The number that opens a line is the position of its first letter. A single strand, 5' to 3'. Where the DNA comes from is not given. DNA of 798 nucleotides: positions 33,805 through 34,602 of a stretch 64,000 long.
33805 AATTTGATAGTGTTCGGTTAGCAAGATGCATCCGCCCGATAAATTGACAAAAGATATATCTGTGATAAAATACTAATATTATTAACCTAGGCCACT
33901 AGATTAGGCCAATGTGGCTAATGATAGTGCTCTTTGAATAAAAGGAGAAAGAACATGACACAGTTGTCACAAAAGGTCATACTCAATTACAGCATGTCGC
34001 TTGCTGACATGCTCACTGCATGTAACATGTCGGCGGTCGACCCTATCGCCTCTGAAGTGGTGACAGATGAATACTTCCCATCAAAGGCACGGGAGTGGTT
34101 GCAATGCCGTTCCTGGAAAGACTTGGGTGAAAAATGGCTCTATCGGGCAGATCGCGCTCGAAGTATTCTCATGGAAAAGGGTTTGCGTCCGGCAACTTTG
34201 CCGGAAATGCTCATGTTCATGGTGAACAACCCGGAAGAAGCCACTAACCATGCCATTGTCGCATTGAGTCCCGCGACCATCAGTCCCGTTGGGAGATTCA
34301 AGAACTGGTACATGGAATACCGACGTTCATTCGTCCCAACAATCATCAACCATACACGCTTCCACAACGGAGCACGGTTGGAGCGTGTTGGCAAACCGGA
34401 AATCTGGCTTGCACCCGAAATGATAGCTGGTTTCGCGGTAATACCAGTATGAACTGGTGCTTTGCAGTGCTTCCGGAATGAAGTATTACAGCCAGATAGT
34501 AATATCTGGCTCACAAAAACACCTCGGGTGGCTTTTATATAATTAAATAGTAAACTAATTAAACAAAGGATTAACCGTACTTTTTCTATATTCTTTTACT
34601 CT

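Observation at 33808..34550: Cassette D: the same junction, promoter and terminator grammar as the tRNA-linked cassettes, at a different locus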

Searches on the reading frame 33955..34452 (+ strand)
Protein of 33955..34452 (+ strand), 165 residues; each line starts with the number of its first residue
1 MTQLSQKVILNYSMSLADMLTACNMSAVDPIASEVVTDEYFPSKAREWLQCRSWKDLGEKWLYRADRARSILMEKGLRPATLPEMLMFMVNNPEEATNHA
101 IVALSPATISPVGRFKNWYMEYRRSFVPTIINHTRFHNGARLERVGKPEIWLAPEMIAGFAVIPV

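Call 10: search_protein_families(library=pfam, proteins=[window:33955-34452:+], max_evalue=10)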
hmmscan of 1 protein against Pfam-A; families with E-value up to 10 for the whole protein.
window:33955-34452:+ (165 aa): 0 families

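Call 11: find_homologous_proteins(query=window:33955-34452:+)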
Query window:33955-34452:+ (165 aa): 7 proteins with E <= 0.001 among 47 candidates.
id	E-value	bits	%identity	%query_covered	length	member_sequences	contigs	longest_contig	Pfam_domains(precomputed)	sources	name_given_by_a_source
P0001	6.5e-107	372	100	100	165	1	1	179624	-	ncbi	ncbi:MAG: hypothetical protein R3B53_04575 [Candidatus Paceibacterota bacterium]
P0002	2.1e-56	208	64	98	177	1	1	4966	-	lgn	-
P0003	5.7e-53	197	60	92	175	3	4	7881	-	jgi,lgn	jgi:hypothetical protein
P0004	1.5e-46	176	55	100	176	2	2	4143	-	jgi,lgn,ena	-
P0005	2.1e-45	172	57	94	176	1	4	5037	-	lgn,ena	-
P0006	6.5e-45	171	56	93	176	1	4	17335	-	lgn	-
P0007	6.4e-43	164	53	96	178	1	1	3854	-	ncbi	-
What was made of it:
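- Only six close homologues among 5.8 billion clusters (call 11).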

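Call 12: search_protein_families(library=phrogs, proteins=[window:33955-34452:+], max_evalue=1)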
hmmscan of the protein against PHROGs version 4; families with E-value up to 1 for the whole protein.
window:33955-34452:+ (165 aa): 1 family
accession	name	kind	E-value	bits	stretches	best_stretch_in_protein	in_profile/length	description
phrog_19991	-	unknown function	0.2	12.6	1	23-61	32-69/76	-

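Call 13: search_protein_families(library=ncbifam, proteins=[window:33955-34452:+], max_evalue=1)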
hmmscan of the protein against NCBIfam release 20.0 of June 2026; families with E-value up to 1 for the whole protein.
window:33955-34452:+ (165 aa): 0 families

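Call 14: find_encoding_contigs(protein=P0006, flank=10000, max_places=4)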
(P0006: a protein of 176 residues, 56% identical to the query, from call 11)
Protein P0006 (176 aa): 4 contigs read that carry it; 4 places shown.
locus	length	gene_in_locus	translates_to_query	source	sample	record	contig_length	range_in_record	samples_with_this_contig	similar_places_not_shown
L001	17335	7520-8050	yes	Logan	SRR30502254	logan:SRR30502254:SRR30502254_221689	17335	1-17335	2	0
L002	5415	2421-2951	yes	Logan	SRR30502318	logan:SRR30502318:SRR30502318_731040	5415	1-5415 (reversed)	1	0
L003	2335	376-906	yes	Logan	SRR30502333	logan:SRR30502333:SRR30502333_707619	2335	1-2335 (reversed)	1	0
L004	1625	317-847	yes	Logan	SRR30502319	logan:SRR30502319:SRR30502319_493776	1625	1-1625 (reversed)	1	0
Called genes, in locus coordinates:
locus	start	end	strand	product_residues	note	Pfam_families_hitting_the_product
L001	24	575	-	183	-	PF00173:Cyt-b5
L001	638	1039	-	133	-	-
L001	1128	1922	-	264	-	-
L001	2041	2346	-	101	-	-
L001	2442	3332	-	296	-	PF01145:Band_7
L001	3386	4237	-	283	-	-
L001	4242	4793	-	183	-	PF02600:DsbB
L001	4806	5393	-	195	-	-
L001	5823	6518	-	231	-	-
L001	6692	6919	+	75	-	-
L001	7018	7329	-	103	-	-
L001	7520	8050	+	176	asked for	-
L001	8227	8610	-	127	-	-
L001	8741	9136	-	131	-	PF00293:NUDIX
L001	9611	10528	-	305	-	PF18075:FtsX_ECD, PF02687:FtsX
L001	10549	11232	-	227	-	PF00931:NB-ARC (faint), PF00005:ABC_tran, PF13304:AAA_21 (faint)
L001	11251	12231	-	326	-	PF03462:PCRF, PF00472:RF-1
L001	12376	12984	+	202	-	-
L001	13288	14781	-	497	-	PF00875:DNA_photolyase, PF03441:FAD_binding_7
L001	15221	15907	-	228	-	PF00483:NTP_transferase, PF12804:NTP_transf_3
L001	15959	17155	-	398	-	PF07690:MFS_1, PF12832:MFS_1_like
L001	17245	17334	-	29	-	?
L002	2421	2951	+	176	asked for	-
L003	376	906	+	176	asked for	-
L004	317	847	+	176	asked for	-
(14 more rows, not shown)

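Call 15: find_encoding_contigs(protein=P0003, flank=10000, max_places=4)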
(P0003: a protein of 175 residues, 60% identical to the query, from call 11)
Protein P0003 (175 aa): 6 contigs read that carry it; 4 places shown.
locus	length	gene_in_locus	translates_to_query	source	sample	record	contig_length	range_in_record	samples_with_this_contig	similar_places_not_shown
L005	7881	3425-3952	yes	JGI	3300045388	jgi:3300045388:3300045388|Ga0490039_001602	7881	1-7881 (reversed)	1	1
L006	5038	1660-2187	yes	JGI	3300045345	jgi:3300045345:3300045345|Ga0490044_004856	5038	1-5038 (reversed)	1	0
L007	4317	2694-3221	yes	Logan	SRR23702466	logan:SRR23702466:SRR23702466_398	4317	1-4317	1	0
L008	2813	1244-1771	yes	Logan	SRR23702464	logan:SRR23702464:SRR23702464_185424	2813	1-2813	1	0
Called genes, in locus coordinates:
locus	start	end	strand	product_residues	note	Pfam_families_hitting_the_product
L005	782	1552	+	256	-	-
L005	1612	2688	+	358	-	PF01098:FTSW_RODA_SPOVE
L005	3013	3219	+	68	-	-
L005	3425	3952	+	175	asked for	-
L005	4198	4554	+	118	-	-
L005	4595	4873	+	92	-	-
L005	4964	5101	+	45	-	-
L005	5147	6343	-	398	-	PF13727:CoA_binding_3, PF02397:Bac_transf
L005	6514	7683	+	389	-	PF13439:Glyco_transf_4, PF13477:Glyco_trans_4_2, PF13579:Glyco_trans_4_4, PF20706:GT4-conflict (weak), PF00534:Glycos_transf_1, PF13692:Glyco_trans_1_4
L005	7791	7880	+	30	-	?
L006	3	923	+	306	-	PF01098:FTSW_RODA_SPOVE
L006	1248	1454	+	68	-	-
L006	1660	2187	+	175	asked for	-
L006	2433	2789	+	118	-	-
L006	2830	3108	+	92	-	-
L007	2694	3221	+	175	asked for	-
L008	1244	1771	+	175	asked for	-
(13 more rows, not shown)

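Call 16: find_encoding_contigs(protein=P0002, flank=10000, max_places=4)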
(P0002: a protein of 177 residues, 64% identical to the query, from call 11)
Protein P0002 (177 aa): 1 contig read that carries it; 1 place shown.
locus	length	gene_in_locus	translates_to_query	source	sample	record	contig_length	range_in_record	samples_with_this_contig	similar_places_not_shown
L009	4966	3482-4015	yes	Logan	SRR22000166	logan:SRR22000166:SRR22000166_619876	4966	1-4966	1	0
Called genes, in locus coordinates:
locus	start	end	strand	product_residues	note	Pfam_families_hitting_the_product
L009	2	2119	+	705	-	?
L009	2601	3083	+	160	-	-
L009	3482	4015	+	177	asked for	-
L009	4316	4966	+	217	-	?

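Call 20: find_encoding_contigs(protein=P0004, flank=10000, max_places=3)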
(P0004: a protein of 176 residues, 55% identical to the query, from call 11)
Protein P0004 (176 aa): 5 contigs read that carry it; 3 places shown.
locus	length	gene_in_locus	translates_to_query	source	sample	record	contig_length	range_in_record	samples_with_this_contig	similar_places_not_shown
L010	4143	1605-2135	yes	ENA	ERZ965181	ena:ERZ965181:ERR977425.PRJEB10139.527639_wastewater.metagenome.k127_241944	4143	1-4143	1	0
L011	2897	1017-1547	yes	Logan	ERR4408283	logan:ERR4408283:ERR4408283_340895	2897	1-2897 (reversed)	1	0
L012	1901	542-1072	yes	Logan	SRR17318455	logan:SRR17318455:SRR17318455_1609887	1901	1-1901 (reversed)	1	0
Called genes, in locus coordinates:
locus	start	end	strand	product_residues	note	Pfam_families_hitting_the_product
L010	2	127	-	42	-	?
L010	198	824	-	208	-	PF23894:LD_SV2 (faint), PF13599:Pentapeptide_4, PF00805:Pentapeptide, PF13576:Pentapeptide_3 (weak), PF00805:Pentapeptide (weak)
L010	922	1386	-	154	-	PF00583:Acetyltransf_1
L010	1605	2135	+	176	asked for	-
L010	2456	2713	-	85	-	-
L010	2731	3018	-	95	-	-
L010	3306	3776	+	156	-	-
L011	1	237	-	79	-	?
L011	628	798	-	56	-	-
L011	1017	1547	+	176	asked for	-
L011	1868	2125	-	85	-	-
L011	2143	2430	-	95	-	-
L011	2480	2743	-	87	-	-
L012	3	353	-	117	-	?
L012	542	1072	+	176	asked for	-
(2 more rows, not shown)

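Call 21: find_encoding_contigs(protein=P0005, flank=10000, max_places=3)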
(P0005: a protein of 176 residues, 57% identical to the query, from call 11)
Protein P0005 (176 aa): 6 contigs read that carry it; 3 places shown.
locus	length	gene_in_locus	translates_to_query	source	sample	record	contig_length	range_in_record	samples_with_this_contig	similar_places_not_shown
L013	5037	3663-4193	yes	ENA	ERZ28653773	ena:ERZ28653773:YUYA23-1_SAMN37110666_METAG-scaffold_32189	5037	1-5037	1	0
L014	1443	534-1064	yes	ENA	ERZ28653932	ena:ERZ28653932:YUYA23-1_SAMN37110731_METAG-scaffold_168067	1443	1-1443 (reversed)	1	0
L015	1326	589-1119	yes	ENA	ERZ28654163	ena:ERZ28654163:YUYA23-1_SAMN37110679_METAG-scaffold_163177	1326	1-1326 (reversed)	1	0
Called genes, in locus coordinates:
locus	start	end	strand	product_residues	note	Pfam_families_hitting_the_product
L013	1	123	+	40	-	?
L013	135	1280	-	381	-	PF05496:RuvB_N, PF00004:AAA, PF07728:AAA_5, PF13173:AAA_14 (weak), PF16193:AAA_assoc_2, PF12002:MgsA_C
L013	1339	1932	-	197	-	PF14066:DUF4256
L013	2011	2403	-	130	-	PF12795:MscS_porin (weak)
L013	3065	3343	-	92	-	-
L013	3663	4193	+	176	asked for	-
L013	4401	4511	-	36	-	-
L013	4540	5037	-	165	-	?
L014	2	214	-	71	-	?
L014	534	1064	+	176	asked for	-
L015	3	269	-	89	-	?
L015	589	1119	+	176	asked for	-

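Call 22: find_encoding_contigs(protein=P0001, flank=10000, max_places=2)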
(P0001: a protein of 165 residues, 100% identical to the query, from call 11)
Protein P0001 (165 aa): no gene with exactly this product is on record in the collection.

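Call 42: predict_structure(alignment_id=A1)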
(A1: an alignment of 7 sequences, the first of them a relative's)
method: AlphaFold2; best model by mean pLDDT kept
length: 165 residues; sequences in the alignment: 7
mean_pLDDT: 37.0   pTM: 0.36
mean pLDDT of the five models: 37.0, 34.7, 33.8, 33.7, 33.6
residues with pLDDT >= 90: 0; 70-90: 0; 50-70: 40; < 50: 125
segments of 3 or more residues with pLDDT < 50: 1-8, 25-59, 61-66, 93-165
pLDDT, mean of each block of 10 residues (from residue 1): 41 54 42 28 35 41 47 51 53 43 31 24 25 27 29 26 25
secondary structure, 60 per line:
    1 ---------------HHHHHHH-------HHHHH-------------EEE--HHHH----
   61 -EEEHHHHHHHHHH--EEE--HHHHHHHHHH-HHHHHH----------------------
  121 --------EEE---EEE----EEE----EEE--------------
elements in order: H16-22 H30-34 E48-50 H53-56 E62-64 H65-74 E77-79 H82-91 H93-98 E129-131 E135-137 E142-144 E149-151
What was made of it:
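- Tried and rejected: AlphaFold with seven sequences was unusable (pLDDT 37, call 42).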

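Call 43: search_protein_representatives(alignment_id=A1)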
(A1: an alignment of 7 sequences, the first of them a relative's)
Query: 7 sequences, 176 profile positions. Proteins with E-value up to 0.001 (for the whole library): 266; up to 1e-10: 11; up to 1e-30: 1. The best 150 are listed.
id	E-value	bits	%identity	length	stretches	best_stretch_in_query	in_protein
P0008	1.2e-70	253.0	-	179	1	1-176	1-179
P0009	3.8e-20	88.5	-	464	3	5-110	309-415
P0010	8.5e-17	77.6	-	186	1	2-112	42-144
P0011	5.3e-16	75.0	-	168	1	15-176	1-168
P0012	1.0e-15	74.1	-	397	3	16-117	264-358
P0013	5.5e-15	71.7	-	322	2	8-122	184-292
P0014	9.4e-15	71.0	-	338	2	9-116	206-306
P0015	1.2e-14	70.6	-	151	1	7-112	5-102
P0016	2.8e-13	66.1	-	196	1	8-112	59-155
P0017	4.8e-12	62.1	-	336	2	7-109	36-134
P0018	6.0e-11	58.6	-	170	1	9-108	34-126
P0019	1.5e-10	57.3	-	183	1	8-118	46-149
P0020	4.0e-10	55.9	-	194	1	8-116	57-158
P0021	4.5e-10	55.7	-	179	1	7-117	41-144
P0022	1.3e-09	54.3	-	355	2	10-108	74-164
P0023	2.6e-09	53.2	-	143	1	7-111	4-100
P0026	5.4e-09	52.2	-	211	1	8-124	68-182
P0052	7.3e-07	45.3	-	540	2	8-123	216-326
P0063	1.5e-06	44.2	-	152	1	8-109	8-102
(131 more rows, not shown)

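Call 44: search_protein_families(library=pfam, proteins=[P0009, P0010, P0012, P0013, P0014, P0015, P0017, P0022, P0052, P0026], max_evalue=0.01)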
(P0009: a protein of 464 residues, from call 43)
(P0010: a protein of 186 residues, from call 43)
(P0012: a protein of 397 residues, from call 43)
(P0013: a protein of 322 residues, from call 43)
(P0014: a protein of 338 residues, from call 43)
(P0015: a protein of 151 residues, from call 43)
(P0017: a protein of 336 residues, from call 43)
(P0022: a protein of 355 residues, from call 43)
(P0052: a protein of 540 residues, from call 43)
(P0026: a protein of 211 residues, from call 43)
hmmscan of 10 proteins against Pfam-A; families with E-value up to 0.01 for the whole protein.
P0009 (464 aa): 3 families
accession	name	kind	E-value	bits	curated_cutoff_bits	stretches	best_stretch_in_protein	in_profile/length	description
PF07553.16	Lipoprotein_Ltp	-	8.4e-05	23.1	23.2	0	26-56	15-47/48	Host cell surface-exposed lipoprotein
PF25568.1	AAA_lid_At3g28540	-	0.00087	19.6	27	0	19-49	23-55/75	At3g28540-like, AAA+ ATPase lid domain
PF09124.16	Endonuc-dimeris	-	0.0018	18.9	22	0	208-229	23-44/54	T4 recombination endonuclease VII, dimerisation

P0010 (186 aa): 0 families

P0012 (397 aa): 0 families

P0013 (322 aa): 3 families
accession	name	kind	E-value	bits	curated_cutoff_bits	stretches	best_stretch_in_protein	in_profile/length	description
PF14747.11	DUF4473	-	0.0006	20.7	25.9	0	75-102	4-31/78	Domain of unknown function (DUF4473)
PF00633.29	HHH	-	0.0041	17.4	24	0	86-97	4-15/30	Helix-hairpin-helix motif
PF18704.7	Chromo_2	-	0.0045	17.5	25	0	89-109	46-66/68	Chromatin organization modifier domain 2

P0014 (338 aa): 0 families

P0015 (151 aa): 0 families

P0017 (336 aa): 0 families

P0022 (355 aa): 0 families

P0052 (540 aa): 0 families

P0026 (211 aa): 1 family
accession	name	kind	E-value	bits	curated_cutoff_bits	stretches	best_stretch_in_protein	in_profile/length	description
PF03397.20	Rhabdo_matrix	-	0.0026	17.8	27.7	1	37-86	9-57/168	Rhabdovirus matrix protein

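Call 49: search_solved_structures(query=A2, max_evalue=1, show_alignments=2)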
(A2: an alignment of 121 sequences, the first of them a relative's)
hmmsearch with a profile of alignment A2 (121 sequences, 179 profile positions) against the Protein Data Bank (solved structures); distinct sequences matched with E-value up to 1: 0.
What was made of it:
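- Tried and rejected: A PDB profile search gave no hit (call 49).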

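Call 65: predict_structure(alignment_id=A2)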
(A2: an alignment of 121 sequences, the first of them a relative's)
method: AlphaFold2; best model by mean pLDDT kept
length: 165 residues; sequences in the alignment: 121
mean_pLDDT: 77.9   pTM: 0.75
mean pLDDT of the five models: 77.9, 76.6, 75.3, 74.7, 73.4
residues with pLDDT >= 90: 26; 70-90: 94; 50-70: 43; < 50: 2
segments of 3 or more residues with pLDDT < 50: none
pLDDT, mean of each block of 10 residues (from residue 1): 69 92 81 85 73 66 81 91 90 84 77 76 74 60 67 77 87
secondary structure, 60 per line:
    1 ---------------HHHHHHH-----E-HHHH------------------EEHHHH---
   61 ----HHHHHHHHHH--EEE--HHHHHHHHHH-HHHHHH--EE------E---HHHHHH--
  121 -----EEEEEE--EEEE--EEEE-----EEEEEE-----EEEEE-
elements in order: H16-22 H30-33 H54-57 H65-74 E77-79 H82-91 H93-98 H113-118 E126-131 E134-137 E140-143 E149-154 E160-164

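Call 69: fold_search(model_id=the predicted structure, library=pdb)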
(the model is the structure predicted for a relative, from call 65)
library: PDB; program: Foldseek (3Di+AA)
matches with E <= 10: 155; with E <= 0.001: 0
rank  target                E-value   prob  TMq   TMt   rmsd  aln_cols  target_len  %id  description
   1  9dft_A                3.1e-01  0.54  0.36  0.22   4.8       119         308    8  G1 domain of human aggrecan (released 2025-04-30)
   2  9dff_B                6.4e-01  0.15  0.27  0.17  10.3       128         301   12  G1 domain of human aggrecan bound to hyaluronan (released 2025-04-30)
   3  9dff_A                7.3e-01  0.14  0.28  0.17  10.4       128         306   12  G1 domain of human aggrecan bound to hyaluronan (released 2025-04-30)
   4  3gpr_B                8.3e-01  0.14  0.32  0.39   7.3       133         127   10  Crystal structure of rhodocetin (released 2009-12-15)
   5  8ox3_A                8.8e-01  0.21  0.31  0.42   7.8       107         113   12  Structure of the murine LYVE-1 (lymphatic vessel endothelial receptor-1) hyaluronan binding domain bound with octasacc (released 2025-02-12)
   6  7jud_B                8.8e-01  0.15  0.35  0.41   7.1       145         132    6  C-type carbohydrate-recognition domain 4 of the mannose receptor complexed with methyl-mannoside (released 2021-02-03)
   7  8os2                  9.3e-01  0.21  0.33  0.41   5.4       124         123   12  Structure of the human LYVE-1 (lymphatic vessel endothelial receptor-1) hyaluronan binding domain in an unliganded state (released 2024-07-31)
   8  1egi_A                1.4e+00  0.11  0.29  0.36  11.9       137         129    7  STRUCTURE OF A C-TYPE CARBOHYDRATE-RECOGNITION DOMAIN (CRD-4) FROM THE MACROPHAGE MANNOSE RECEPTOR (released 2000-08-30)
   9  7t4r_A                1.4e+00  0.08  0.25  0.28   8.9       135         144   10  CryoEM structure of the HCMV Pentamer gH/gL/UL128/UL130/UL131A in complex with THBD and neutralizing fabs MSL-109 and  (released 2022-03-23)
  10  8orx                  1.5e+00  0.14  0.29  0.38   8.4       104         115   13  Structure of the murine LYVE-1 (lymphatic vessel endothelial receptor-1) hyaluronan binding domain in an unliganded stat (released 2024-10-16)
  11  2pf5_C                1.6e+00  0.15  0.32  0.49   5.9       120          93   11  Crystal Structure of the Human TSG-6 Link Module (released 2007-06-26)
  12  8oxd_A                1.6e+00  0.11  0.30  0.39   9.0       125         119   14  Structure of the human LYVE-1 (lymphatic vessel endothelial receptor-1) hyaluronan binding domain bound with decasacch (released 2024-11-13)
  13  6tl9_B                1.7e+00  0.12  0.32  0.38   8.0       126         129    7  CRYSTAL STRUCTURE OF LECTIN-LIKE OX-LDL RECEPTOR 1 IN COMPLEX WITH BI-0115 (released 2020-07-22)
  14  1byf_A                1.7e+00  0.10  0.33  0.40   6.1       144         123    6  STRUCTURE OF TC14; A C-TYPE LECTIN FROM THE TUNICATE POLYANDROCARPA MISAKIENSIS (released 1999-07-23)
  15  1ypo_F                1.8e+00  0.13  0.33  0.40   7.2       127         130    6  Human Oxidized Low Density Lipoprotein Receptor LOX-1 P3 1 21 Space Group (released 2005-02-08)
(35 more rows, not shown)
